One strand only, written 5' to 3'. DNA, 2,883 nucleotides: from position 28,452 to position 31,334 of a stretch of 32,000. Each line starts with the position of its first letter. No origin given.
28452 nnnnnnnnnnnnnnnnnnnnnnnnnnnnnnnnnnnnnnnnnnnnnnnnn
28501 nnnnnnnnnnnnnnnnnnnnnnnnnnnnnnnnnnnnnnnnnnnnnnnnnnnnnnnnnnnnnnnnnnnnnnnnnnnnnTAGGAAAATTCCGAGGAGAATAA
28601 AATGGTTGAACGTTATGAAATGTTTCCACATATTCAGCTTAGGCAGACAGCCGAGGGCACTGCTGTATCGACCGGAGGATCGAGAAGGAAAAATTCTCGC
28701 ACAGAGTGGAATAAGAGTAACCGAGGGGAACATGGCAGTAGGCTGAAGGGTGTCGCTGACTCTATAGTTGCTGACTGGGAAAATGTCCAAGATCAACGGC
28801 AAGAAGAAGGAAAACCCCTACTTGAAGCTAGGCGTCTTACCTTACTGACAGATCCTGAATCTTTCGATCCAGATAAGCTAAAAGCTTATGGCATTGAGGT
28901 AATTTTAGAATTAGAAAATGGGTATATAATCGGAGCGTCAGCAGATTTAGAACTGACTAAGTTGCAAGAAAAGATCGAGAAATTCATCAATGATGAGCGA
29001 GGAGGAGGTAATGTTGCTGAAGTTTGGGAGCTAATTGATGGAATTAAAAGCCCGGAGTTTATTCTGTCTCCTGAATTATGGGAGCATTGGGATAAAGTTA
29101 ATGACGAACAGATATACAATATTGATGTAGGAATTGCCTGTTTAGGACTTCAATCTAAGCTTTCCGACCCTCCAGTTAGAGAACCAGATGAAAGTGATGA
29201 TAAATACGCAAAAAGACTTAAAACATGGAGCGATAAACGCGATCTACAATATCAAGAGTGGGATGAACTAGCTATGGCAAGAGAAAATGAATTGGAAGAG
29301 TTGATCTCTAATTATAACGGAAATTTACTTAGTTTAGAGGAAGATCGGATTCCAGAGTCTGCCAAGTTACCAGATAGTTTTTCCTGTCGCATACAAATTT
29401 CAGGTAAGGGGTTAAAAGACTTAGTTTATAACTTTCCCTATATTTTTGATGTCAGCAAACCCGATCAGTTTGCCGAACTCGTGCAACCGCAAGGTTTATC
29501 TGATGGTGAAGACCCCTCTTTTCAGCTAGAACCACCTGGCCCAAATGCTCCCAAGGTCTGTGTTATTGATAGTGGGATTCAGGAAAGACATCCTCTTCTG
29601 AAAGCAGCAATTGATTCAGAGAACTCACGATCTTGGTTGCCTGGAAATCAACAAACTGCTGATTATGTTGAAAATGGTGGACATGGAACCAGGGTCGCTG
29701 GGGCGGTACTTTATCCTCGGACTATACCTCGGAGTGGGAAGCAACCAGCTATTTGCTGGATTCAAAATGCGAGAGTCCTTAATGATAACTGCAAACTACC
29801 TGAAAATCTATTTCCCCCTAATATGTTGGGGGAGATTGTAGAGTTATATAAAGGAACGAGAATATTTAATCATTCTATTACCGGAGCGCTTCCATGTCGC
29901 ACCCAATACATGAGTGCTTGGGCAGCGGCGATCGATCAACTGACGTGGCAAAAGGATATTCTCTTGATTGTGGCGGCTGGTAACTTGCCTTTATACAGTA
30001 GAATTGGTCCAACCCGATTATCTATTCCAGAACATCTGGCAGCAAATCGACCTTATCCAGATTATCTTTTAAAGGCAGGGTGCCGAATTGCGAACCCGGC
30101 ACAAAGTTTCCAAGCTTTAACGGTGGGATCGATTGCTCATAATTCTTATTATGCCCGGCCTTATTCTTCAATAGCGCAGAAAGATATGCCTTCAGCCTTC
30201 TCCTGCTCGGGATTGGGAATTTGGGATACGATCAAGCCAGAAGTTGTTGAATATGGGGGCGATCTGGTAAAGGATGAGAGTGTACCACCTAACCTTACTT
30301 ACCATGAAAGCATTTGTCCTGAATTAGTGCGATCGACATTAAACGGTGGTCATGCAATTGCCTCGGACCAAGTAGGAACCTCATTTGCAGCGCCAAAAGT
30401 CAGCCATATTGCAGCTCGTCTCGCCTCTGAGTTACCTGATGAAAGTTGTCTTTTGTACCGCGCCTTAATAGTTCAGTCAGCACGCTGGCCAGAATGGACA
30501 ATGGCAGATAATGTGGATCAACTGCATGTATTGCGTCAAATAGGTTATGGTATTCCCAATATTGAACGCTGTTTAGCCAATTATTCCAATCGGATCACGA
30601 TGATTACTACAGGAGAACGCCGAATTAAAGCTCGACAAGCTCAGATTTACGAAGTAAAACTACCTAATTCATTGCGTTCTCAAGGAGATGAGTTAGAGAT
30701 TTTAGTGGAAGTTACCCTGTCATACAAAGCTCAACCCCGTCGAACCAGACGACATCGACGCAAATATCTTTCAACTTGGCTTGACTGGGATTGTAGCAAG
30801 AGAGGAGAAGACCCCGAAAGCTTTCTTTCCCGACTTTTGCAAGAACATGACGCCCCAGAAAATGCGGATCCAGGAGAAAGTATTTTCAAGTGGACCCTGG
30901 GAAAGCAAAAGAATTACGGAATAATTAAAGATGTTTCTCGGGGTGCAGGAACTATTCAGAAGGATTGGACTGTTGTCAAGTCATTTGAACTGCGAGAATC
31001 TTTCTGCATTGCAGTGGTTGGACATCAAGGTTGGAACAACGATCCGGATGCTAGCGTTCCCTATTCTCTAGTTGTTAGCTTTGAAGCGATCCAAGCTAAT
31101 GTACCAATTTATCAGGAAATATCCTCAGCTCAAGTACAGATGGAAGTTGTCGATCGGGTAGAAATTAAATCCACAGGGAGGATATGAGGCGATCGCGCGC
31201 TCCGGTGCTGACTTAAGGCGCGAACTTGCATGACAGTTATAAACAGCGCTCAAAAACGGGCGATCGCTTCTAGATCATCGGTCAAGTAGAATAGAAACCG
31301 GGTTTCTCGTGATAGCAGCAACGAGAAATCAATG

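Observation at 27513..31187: AAA+ ATPase + large cytoplasmic S8 subtilase gene pair (IetAS-like anti-phage architecture)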

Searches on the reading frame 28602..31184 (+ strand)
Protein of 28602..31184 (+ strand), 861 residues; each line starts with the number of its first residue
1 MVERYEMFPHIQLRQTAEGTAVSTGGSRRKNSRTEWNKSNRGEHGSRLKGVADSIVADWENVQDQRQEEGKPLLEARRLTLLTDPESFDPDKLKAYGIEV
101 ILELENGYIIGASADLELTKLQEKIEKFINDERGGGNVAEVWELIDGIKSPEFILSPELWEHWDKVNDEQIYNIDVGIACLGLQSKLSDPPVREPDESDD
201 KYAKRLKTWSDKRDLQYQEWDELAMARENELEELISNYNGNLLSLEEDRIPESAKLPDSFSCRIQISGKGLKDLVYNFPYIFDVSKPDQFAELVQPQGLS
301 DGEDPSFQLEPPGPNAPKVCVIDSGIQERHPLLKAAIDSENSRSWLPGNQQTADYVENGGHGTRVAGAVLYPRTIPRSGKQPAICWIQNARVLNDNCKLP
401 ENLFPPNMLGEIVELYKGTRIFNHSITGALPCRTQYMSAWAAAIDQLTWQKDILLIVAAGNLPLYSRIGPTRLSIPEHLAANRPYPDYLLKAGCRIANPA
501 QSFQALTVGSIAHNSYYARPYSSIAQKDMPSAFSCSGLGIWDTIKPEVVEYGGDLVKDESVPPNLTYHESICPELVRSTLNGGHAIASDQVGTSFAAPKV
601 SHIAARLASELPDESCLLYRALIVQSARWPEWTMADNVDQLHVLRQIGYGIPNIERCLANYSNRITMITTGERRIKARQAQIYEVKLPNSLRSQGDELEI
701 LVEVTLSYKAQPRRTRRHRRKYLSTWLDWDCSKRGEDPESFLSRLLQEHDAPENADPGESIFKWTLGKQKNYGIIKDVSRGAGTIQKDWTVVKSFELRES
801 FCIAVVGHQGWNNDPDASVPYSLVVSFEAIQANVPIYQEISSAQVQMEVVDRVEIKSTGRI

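Call 3: search_protein_families(library=padloc, proteins=[window:28602-31184:+], max_evalue=0.01)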
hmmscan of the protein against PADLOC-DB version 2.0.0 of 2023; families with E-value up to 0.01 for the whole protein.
window:28602-31184:+ (861 aa): 9 families
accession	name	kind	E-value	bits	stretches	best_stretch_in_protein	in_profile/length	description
PDLC02198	IetS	-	1.9e-60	202.8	1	308-853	245-787/795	-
PDLC02197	IetS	-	6.3e-47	158.3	1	263-847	204-734/749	-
PDLC02201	IetS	-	7.1e-43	144.9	2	494-709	404-602/781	-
PDLC04233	IetS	-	1e-36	124.4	2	308-721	294-751/855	-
PDLC02199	IetS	-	4.8e-32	109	1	300-718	299-687/826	-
PDLC02202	IetS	-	9.7e-28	94.8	1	312-736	293-665/780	-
PDLC02200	IetS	-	1.1e-27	94.6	1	316-728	269-645/780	-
PDLC03014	subtilase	-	1.2e-11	42.7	1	319-613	176-361/391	-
PDLC04234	IetS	-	5.3e-08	29.5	1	419-607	418-621/656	-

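Call 4: search_protein_families(library=pfam, proteins=[window:28602-31184:+], max_evalue=0.01)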
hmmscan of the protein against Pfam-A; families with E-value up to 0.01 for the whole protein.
window:28602-31184:+ (861 aa): 1 family
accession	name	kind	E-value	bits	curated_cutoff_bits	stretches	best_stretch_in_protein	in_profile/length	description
PF00082.27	Peptidase_S8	-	8.6e-33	114.3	21.8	1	316-650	3-288/288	Subtilase family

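Call 5: search_protein_families(library=ncbifam, proteins=[window:28602-31184:+], max_evalue=0.01)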
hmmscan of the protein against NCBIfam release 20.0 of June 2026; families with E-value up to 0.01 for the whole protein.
window:28602-31184:+ (861 aa): 2 families
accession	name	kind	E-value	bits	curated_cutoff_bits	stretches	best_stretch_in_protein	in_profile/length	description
NF042956.1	IteS_antiphage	equivalog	3.3e-34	118.2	900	1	228-709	173-609/747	S8 family anti-phage peptidase IteS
TIGR03921.1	T7SS_mycosin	equivalog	7.2e-10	38.5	278.75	1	318-368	16-59/353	type VII secretion-associated serine protease mycosin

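Call 11: search_solved_structures(query=window:28602-31184:+, max_evalue=0.01)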
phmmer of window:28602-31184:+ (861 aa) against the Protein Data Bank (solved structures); distinct sequences matched with E-value up to 0.01: 30.
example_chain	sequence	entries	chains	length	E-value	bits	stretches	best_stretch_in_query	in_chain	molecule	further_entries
1gns_A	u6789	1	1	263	0.0002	22.5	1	296-371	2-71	SUBTILISIN BPN'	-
1s02_A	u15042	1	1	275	0.0004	21.5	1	296-370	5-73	SUBTILISIN BPN'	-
1ak9_A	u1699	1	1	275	0.00044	21.4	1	296-370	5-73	SUBTILISIN 8321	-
1s01_A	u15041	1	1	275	0.00052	21.2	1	296-370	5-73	Subtilisin BPN'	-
1sbh_A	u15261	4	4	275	0.00067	20.8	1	296-370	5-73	SUBTILISIN 8397+1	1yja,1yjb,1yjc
1sbi_A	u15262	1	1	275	0.0007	20.7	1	296-370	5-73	SUBTILISIN 8397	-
1aqn_A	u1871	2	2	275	0.00075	20.6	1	296-370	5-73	SUBTILISIN 8324 | SUBTILISIN BPN'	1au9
1suc_A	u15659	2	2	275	0.00079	20.6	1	296-370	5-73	SUBTILISIN BPN' CRB-S3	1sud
2sni_E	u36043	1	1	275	0.00083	20.5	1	296-370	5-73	SUBTILISIN NOVO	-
1sbn_E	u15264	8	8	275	0.00086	20.4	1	296-370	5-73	SUBTILISIN NOVO BPN' | SUBTILISIN BPN'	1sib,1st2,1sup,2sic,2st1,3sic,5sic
1lw6_E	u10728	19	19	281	0.00092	20.3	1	296-370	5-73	SUBTILISIN BPN' | Subtilisin BPN' precursor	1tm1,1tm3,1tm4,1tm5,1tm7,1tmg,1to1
1a2q_A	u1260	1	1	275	0.0011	20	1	296-370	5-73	SUBTILISIN BPN'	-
1sbt_A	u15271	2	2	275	0.0013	19.9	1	296-371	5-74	SUBTILISIN BPN' | SUBTILISIN NOVO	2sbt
1sua_A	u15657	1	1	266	0.0015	19.6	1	296-371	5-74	SUBTILISIN BPN'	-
1ubn_A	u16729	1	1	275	0.0016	19.5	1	296-370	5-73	PROTEIN (SELENOSUBTILISIN BPN)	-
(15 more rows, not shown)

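Call 22: find_encoding_contigs(protein=window:28602-31184:+, flank=10000, max_places=6)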
Protein window:28602-31184:+ (861 aa): no gene with exactly this product is on record in the collection.

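Call 23: find_homologous_proteins(query=window:28602-31184:+, max_evalue=0.00001)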
Query window:28602-31184:+ (861 aa): 2271 proteins with E <= 0.00001 among 8000 candidates; the best 120 are listed.
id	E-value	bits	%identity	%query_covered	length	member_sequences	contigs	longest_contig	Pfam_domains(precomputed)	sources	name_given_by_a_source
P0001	0.0e+0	1997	100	100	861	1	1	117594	PF00082.28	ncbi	ncbi:MAG: S8 family peptidase [Hormoscilla sp.]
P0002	0.0e+0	1739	88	99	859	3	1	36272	PF27160.1,PF00082.28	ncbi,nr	ncbi:MAG: S8 family peptidase [Hormoscilla sp. GUM202]|nr:S8 family peptidase [Hormoscilla sp. GUM20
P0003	0.0e+0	1739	88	100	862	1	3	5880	PF00082.28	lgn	-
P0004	0.0e+0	1533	66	91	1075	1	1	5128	PF27160.1,PF00082.28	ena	-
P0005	0.0e+0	1517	62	96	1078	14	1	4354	PF27160.1,PF00082.28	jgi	jgi:Subtilase family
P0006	0.0e+0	1509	66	91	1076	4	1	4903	PF27160.1,PF00082.28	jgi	jgi:hypothetical protein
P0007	0.0e+0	1508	65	91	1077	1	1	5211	PF27160.1,PF00082.28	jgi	jgi:hypothetical protein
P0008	0.0e+0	1507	68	87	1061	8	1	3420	PF27160.1,PF00082.28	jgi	jgi:hypothetical protein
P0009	0.0e+0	1453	64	91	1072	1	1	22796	PF27160.1,PF00082.28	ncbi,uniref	ncbi:S8 family peptidase [Microcoleus vaginatus]|uniref:S8 family peptidase n=1 Tax=Microcoleus vagi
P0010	0.0e+0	1419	63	87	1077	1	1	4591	PF27160.1,PF00082.28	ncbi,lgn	-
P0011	0.0e+0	1399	86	83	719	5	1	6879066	PF27160.1,PF00082.28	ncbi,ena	-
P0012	0.0e+0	1398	70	100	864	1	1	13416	PF27160.1,PF00082.28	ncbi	ncbi:MAG: S8 family peptidase [Microcoleus sp.]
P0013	0.0e+0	1391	70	99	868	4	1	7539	PF00082.28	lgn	-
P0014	0.0e+0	1391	70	99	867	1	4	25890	PF00082.28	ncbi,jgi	jgi:hypothetical protein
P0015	0.0e+0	1390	70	100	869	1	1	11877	PF27160.1,PF00082.28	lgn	-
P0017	0.0e+0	1382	69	100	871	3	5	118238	PF27160.1,PF00082.28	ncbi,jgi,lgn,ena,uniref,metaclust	ncbi:S8 family peptidase [Scytonema sp. PCC 10023]|uniref:S8 family peptidase n=1 Tax=Scytonema sp. 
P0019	0.0e+0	1378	69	100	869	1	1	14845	PF27160.1,PF00082.28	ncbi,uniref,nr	ncbi:S8 family peptidase [Limnofasciculus baicalensis]|uniref:S8 family peptidase n=1 Tax=Limnofasci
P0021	0.0e+0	1375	69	100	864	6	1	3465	PF27160.1,PF00082.28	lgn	-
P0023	0.0e+0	1373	69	100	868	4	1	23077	PF27160.1,PF00082.28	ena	-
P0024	0.0e+0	1370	68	100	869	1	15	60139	PF27160.1,PF00082.28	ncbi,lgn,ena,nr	ncbi:MAG TPA: subtilase family protease [Cyanobacteria bacterium UBA11149]|nr:subtilase family prote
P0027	0.0e+0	1367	68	100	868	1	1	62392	PF27160.1,PF00082.28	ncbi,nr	ncbi:S8 family peptidase [Brasilonema sp. CT11]|nr:S8 family peptidase [Brasilonema sp. CT11]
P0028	0.0e+0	1362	69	99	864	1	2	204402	PF00082.28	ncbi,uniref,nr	ncbi:S8 family peptidase [Microcoleus sp. FACHB-SPT15]|uniref:S8 family peptidase n=1 Tax=Microcoleu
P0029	0.0e+0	1361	68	100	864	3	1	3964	PF27160.1,PF00082.28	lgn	-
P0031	0.0e+0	1357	67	100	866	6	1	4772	PF27160.1,PF00082.28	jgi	jgi:hypothetical protein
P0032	0.0e+0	1357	68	100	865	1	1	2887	PF27160.1,PF00082.28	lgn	-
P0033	0.0e+0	1355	69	100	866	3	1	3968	PF27160.1,PF00082.28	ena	-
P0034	0.0e+0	1352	68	99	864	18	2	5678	PF27160.1,PF00082.28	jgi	jgi:hypothetical protein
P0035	0.0e+0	1350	68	100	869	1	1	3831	PF27160.1,PF00082.28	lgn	-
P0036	0.0e+0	1349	68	100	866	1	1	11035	PF27160.1,PF00082.28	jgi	jgi:Subtilase family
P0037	0.0e+0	1348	68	100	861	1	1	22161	PF27160.1,PF00082.28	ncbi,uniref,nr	ncbi:S8 family peptidase [Microcoleus vaginatus ZQ-A3]|uniref:S8 family serine peptidase n=1 Tax=Mic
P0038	0.0e+0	1347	68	99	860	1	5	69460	PF27160.1,PF00082.28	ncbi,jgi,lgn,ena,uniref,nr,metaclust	ncbi:subtilase family protein [Lyngbya aestuarii BL J]|uniref:Subtilase family protein n=1 Tax=Lyngb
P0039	0.0e+0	1347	67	100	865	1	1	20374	PF27160.1,PF00082.28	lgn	-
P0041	0.0e+0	1346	68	99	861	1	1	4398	PF27160.1,PF00082.28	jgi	jgi:Subtilase family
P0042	0.0e+0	1345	67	99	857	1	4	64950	PF27160.1,PF00082.28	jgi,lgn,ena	jgi:hypothetical protein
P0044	0.0e+0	1342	68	97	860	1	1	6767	PF27160.1,PF00082.28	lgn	-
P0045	0.0e+0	1342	68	99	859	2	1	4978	PF27160.1,PF00082.28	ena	-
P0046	0.0e+0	1341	67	100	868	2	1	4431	PF27160.1,PF00082.28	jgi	jgi:hypothetical protein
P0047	0.0e+0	1341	68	99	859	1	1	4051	PF27160.1,PF00082.28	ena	-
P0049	0.0e+0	1341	68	100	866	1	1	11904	PF27160.1,PF00082.28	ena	-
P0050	0.0e+0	1341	68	100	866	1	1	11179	PF27160.1,PF00082.28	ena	-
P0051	0.0e+0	1340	67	100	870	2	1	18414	PF27160.1,PF00082.28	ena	-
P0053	0.0e+0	1339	68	99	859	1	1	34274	PF27160.1,PF00082.28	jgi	jgi:hypothetical protein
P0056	0.0e+0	1338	68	100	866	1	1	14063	PF27160.1,PF00082.28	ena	-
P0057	0.0e+0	1338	67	100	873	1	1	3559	PF27160.1,PF00082.28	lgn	-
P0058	0.0e+0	1338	68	100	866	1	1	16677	PF27160.1,PF00082.28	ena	-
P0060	0.0e+0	1337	67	100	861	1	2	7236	PF27160.1,PF00082.28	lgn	-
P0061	0.0e+0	1335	67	100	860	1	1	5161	PF27160.1,PF00082.28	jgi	jgi:hypothetical protein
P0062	0.0e+0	1334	68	100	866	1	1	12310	PF27160.1,PF00082.28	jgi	-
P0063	0.0e+0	1333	67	100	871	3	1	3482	PF27160.1,PF00082.28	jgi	jgi:hypothetical protein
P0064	0.0e+0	1333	67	100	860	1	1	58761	PF27160.1,PF00082.28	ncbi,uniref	ncbi:S8 family peptidase [Microcoleus sp. AR_TQ3_B6]|uniref:S8 family peptidase n=1 Tax=Microcoleus 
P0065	0.0e+0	1332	67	100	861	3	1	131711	PF27160.1,PF00082.28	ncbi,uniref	ncbi:S8 family peptidase [Microcoleus sp. F4-D5]|uniref:S8 family peptidase n=1 Tax=Microcoleus sp. 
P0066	0.0e+0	1332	67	99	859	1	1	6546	PF27160.1,PF00082.28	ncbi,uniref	ncbi:S8 family peptidase [Microcoleus sp. Pol12A5]|uniref:S8 family peptidase n=1 Tax=Microcoleus sp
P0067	0.0e+0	1330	66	100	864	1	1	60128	PF27160.1,PF00082.28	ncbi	-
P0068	0.0e+0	1329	66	100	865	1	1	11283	PF27160.1,PF00082.28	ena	-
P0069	0.0e+0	1329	67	100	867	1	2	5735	PF27160.1,PF00082.28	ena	-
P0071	0.0e+0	1327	67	100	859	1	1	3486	PF27160.1,PF00082.28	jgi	jgi:hypothetical protein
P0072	0.0e+0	1325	67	100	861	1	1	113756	PF27160.1,PF00082.28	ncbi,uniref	ncbi:S8 family peptidase [Microcoleus sp. AT3-D2]|uniref:S8 family peptidase n=1 Tax=Microcoleus sp.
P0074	0.0e+0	1324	67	100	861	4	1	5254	PF27160.1,PF00082.28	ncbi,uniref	ncbi:S8 family serine peptidase [Microcoleus sp. herbarium5]|uniref:S8 family serine peptidase n=1 T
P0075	0.0e+0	1324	67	100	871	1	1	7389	PF27160.1,PF00082.28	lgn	-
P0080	0.0e+0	1321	67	100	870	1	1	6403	PF27160.1,PF00082.28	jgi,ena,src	-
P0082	0.0e+0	1320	65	99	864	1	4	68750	PF27160.1,PF00082.28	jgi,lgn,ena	jgi:hypothetical protein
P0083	0.0e+0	1320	67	100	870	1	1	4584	PF27160.1,PF00082.28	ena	-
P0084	0.0e+0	1319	67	100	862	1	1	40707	PF27160.1,PF00082.28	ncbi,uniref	ncbi:S8 family peptidase [Microcoleus sp. Pol7_A1]|uniref:S8 family peptidase n=1 Tax=Microcoleus sp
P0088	0.0e+0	1319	67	100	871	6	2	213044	PF27160.1,PF00082.28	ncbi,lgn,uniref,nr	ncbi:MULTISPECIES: S8 family serine peptidase [unclassified Nostoc]|uniref:S8 family serine peptidas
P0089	0.0e+0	1319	65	99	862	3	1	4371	PF27160.1,PF00082.28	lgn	-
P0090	0.0e+0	1317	66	99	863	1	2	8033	PF27160.1,PF00082.28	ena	-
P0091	0.0e+0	1317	66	100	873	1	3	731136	PF00082.28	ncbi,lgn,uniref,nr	ncbi:S8 family peptidase [Trichocoleus sp. DQ-A3]|uniref:S8 family peptidase n=1 Tax=Cyanophyceae Ta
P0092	0.0e+0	1314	67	99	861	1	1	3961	PF27160.1,PF00082.28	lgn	-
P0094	0.0e+0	1311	65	99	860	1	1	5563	PF27160.1,PF00082.28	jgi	jgi:hypothetical protein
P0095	0.0e+0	1310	66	99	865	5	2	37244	PF27160.1,PF00082.28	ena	-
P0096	0.0e+0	1309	66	100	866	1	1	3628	PF27160.1,PF00082.28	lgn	-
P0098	0.0e+0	1307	66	99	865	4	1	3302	PF27160.1,PF00082.28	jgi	jgi:hypothetical protein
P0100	0.0e+0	1306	66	99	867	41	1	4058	PF27160.1,PF00082.28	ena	-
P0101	0.0e+0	1305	65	99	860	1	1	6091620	PF27160.1,PF00082.28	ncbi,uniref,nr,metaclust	ncbi:S8 family peptidase [Gloeothece verrucosa]|uniref:Peptidase S8/S53 domain-containing protein n=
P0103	0.0e+0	1305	66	99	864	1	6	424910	PF27160.1,PF00082.28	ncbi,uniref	ncbi:S8 family peptidase [Microcoleus sp. ARI1-B5]|uniref:S8 family peptidase n=1 Tax=unclassified M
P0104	0.0e+0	1304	65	99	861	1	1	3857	PF27160.1,PF00082.28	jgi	jgi:exonuclease VII small subunit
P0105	0.0e+0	1304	65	99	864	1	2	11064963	PF27160.1,PF00082.28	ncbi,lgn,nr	ncbi:hypothetical protein NIES4071_43630 [Calothrix sp. NIES-4071]|nr:hypothetical protein NIES4071_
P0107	0.0e+0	1303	66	100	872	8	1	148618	PF27160.1,PF00082.28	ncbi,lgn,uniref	ncbi:S8 family peptidase [Nostoc sp.]|uniref:S8 family peptidase n=1 Tax=Nostoc sp. TaxID=1180 RepID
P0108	0.0e+0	1303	56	94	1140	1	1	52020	PF27160.1,PF00082.28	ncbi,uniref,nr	ncbi:S8 family peptidase [Phormidium sp. FACHB-1136]|uniref:S8 family peptidase n=1 Tax=Phormidium s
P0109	0.0e+0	1301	66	99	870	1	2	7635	PF27160.1,PF00082.28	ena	-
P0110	0.0e+0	1301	66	100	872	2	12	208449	PF27160.1,PF00082.28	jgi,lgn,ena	jgi:hypothetical protein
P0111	0.0e+0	1301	65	100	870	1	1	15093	PF27160.1,PF00082.28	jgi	jgi:hypothetical protein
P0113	0.0e+0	1299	66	100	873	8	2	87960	PF27160.1,PF00082.28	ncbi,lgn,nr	ncbi:subtilase family protease [Nostoc calcicola FACHB-389]|nr:S8 family peptidase [Nostoc calcicola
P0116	0.0e+0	1298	64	99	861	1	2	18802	PF27160.1,PF00082.28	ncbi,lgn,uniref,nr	ncbi:conserved hypothetical protein [Hyella patelloides LEGE 07179]|uniref:Peptidase S8/S53 domain-c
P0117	0.0e+0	1297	66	100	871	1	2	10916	PF27160.1,PF00082.28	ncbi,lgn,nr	ncbi:MAG: S8 family peptidase [Scytonema sp. PMC 1069.18]|nr:S8 family peptidase [Scytonema sp. PMC 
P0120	0.0e+0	1294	65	100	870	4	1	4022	PF27160.1,PF00082.28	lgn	-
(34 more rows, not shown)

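Call 24: find_encoding_contigs(protein=P0001, flank=10000, max_places=3)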
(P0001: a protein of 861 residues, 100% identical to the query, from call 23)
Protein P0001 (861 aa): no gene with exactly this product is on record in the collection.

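Call 25: find_encoding_contigs(protein=P0002, flank=10000, max_places=3)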
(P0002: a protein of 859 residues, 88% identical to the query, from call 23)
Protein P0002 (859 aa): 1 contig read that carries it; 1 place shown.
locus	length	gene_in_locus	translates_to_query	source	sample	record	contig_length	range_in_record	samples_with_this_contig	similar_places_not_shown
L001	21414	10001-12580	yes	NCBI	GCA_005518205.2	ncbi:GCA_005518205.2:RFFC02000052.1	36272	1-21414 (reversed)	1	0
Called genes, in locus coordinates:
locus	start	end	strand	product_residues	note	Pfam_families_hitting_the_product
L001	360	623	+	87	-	-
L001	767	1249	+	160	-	PF00069:Pkinase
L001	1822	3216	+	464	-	PF00206:Lyase_1, PF10415:FumaraseC_C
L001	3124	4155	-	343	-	-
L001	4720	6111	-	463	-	PF26355:HTH_VMAP-M9, PF00931:NB-ARC, PF13191:AAA_16 (weak), PF13401:AAA_22 (weak)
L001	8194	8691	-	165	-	-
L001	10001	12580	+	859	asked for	PF27160:Y4kK_N (weak), PF00082:Peptidase_S8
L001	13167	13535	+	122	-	PF05866:RusA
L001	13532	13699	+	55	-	-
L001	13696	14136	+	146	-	-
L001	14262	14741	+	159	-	PF01592:NifU_N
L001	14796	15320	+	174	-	PF10726:DUF2518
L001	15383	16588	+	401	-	PF00465:Fe-ADH, PF13685:Fe-ADH_2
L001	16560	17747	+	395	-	PF00155:Aminotran_1_2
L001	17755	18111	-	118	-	PF14106:DUF4279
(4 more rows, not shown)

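Call 27: search_protein_families(library=pfam, proteins=[P0002, P0004, P0017], max_evalue=1)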
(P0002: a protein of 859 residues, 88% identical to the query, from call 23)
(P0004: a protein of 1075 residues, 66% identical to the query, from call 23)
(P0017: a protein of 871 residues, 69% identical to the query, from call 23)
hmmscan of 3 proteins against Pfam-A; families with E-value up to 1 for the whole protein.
P0002 (859 aa): 1 family
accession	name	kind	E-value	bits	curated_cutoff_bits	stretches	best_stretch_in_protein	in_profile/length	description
PF00082.27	Peptidase_S8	-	2.5e-30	106.2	21.8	1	309-648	2-288/288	Subtilase family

P0004 (1075 aa): 1 family
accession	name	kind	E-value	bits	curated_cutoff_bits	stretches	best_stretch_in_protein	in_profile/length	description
PF00082.27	Peptidase_S8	-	1.5e-28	100.3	21.8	1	529-866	3-288/288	Subtilase family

P0017 (871 aa): 1 family
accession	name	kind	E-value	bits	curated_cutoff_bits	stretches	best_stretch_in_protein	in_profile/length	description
PF00082.27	Peptidase_S8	-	6.8e-32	111.4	21.8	1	320-660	2-288/288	Subtilase family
